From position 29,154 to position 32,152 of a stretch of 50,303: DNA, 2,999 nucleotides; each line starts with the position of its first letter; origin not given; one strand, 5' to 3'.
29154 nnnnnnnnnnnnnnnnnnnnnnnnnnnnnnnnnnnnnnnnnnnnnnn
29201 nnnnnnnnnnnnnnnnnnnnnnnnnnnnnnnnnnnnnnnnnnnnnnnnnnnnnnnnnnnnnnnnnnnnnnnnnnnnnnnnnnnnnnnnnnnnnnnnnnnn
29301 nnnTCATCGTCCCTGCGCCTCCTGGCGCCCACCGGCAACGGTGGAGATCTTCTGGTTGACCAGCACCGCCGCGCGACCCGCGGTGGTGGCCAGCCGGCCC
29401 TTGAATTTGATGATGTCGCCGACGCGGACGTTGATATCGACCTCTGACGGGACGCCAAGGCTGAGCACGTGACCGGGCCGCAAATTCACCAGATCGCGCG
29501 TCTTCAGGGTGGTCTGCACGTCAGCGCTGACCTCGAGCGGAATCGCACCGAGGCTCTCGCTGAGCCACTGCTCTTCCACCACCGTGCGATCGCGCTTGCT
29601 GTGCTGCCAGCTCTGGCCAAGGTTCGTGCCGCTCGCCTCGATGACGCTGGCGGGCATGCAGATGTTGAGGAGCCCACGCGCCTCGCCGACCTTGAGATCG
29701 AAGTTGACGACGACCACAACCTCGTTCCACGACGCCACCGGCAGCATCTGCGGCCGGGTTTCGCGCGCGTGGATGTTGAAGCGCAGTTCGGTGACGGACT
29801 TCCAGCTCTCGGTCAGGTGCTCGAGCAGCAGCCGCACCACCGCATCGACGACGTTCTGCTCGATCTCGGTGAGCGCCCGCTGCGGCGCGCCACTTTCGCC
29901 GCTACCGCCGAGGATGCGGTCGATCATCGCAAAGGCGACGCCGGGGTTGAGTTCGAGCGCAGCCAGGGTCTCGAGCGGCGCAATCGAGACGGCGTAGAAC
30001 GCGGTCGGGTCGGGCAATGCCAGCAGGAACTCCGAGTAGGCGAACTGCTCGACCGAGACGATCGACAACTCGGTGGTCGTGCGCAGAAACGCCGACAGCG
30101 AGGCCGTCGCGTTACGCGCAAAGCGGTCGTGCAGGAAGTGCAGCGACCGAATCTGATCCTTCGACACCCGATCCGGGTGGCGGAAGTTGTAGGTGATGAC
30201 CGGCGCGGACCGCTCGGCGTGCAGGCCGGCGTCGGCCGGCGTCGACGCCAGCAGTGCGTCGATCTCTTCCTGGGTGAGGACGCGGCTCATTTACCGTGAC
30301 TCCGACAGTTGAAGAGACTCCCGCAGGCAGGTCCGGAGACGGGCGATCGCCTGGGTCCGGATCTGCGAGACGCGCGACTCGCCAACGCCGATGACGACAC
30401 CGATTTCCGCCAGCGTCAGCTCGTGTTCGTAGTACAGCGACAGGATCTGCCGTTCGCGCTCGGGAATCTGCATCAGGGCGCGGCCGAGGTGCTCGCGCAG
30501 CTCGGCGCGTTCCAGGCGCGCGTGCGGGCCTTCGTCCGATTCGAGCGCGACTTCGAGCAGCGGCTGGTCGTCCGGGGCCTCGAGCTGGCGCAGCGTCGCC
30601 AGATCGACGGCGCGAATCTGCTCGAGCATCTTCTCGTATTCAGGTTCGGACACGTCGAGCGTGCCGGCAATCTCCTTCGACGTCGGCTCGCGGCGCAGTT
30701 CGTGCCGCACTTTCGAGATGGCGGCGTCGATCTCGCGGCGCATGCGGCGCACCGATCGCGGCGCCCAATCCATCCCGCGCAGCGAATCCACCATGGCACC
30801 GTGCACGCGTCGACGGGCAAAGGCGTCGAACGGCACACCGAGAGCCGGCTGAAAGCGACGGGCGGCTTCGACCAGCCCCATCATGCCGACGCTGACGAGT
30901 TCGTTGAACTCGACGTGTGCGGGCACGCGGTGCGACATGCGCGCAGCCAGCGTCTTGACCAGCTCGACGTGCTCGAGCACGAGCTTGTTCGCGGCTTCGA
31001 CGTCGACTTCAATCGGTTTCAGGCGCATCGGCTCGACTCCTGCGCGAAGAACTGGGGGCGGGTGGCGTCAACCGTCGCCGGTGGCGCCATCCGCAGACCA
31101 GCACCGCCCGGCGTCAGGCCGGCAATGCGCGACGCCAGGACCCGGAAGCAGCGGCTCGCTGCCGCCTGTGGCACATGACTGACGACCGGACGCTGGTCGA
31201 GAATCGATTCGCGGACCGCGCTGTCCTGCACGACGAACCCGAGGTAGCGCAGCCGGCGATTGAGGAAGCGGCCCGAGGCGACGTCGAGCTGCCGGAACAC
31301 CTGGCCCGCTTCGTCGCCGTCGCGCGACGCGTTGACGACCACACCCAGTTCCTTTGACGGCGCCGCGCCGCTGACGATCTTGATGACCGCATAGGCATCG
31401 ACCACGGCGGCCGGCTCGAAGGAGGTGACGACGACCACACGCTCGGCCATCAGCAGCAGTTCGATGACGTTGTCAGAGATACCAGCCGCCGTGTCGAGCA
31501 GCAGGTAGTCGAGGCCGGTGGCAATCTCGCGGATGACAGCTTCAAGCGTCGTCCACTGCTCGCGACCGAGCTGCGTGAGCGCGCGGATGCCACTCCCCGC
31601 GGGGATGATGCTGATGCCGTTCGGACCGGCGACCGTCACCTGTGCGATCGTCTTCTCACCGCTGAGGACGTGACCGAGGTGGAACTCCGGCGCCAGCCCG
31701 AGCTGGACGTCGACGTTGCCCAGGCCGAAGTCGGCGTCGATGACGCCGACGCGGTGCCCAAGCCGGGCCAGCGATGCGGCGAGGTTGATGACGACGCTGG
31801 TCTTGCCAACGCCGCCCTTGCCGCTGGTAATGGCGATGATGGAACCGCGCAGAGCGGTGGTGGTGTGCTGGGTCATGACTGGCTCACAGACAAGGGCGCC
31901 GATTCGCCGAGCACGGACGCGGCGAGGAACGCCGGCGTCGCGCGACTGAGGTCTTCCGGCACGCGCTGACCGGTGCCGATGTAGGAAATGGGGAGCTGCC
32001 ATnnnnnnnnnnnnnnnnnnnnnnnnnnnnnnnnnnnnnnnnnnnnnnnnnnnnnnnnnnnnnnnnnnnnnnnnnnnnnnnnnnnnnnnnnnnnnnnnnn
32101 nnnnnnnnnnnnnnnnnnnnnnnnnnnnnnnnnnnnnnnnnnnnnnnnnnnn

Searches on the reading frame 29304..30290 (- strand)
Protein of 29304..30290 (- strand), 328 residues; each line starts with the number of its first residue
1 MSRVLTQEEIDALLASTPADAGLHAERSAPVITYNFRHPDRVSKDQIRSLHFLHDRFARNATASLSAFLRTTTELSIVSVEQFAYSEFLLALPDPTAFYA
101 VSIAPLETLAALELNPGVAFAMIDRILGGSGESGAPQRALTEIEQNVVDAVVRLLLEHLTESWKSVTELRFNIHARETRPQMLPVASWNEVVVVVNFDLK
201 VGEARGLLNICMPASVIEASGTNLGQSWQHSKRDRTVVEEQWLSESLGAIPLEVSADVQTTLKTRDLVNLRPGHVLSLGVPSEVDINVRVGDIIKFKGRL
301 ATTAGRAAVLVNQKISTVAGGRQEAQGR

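Call 36: search_protein_families(library=pfam, proteins=[window:29304-30290:-], max_evalue=0.001)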
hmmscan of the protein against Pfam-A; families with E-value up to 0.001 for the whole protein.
window:29304-30290:- (328 aa): 2 families
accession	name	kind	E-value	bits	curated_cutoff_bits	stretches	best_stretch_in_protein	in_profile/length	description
PF02154.20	FliM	-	3.9e-57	193.7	27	1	34-219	1-187/192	Flagellar motor switch protein FliM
PF01052.25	FliMN_C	-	4.4e-11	43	23.8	1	246-315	2-72/73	Type III flagellar switch regulator (C-ring) FliN C-term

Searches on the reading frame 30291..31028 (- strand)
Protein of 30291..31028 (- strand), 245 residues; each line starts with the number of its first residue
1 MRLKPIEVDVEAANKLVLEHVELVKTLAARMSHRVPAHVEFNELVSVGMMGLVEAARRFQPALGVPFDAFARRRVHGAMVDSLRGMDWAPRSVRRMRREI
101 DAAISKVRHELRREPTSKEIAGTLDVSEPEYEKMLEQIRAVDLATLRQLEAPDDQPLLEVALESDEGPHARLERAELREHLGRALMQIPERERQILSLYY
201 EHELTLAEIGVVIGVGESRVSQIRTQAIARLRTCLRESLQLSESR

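Call 36: search_protein_families(library=pfam, proteins=[window:30291-31028:-], max_evalue=0.001)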
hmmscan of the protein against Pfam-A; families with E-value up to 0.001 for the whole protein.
window:30291-31028:- (245 aa): 4 families
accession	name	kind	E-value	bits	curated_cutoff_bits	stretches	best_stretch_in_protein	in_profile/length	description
PF04545.22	Sigma70_r4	-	5.5e-17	61.5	24.1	1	184-232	1-49/50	Sigma-70, region 4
PF04542.20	Sigma70_r2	-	3e-12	46.6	24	1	16-88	1-70/71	Sigma-70 region 2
PF08281.18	Sigma70_r4_2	-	2.9e-09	36.8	25.7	1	181-231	4-54/54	Sigma-70, region 4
PF04539.22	Sigma70_r3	-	2.2e-07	31.3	25.3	1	98-142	4-48/78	Sigma-70 region 3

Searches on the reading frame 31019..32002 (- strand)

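Call 36: search_protein_families(library=pfam, proteins=[window:31019-32002:-], max_evalue=0.001)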
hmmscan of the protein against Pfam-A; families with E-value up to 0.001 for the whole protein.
window:31019-32002:- (327 aa): 8 families
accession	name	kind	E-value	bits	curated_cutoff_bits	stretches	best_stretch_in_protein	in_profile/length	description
PF10609.15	ParA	-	2.9e-21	76.5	27.1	1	54-293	4-245/246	NUBPL iron-transfer P-loop NTPase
PF13614.12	AAA_31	-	6.4e-17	62.5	27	1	54-208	2-162/177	AAA domain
PF01656.29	CbiA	-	7.5e-14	52.2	25.4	1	56-273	1-125/125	CobQ/CobB/MinD/ParA nucleotide binding domain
PF06564.18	CBP_BcsQ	-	3.1e-09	37.2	21.3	1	55-292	3-232/234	Cellulose biosynthesis protein BcsQ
PF00142.24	Fer4_NifH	-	7e-08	32.7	25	1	57-294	4-245/271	4Fe-4S iron sulfur cluster binding proteins, NifH/frxC family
PF09140.17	MipZ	-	3.7e-05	23.6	20.7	1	55-92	2-39/262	ATPase MipZ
PF02374.21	ArsA_ATPase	-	0.0001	22.1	24.3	1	58-91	5-38/305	Anion-transporting ATPase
PF07015.17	VirC1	-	0.00012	22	24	0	55-91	3-39/231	VirC1 protein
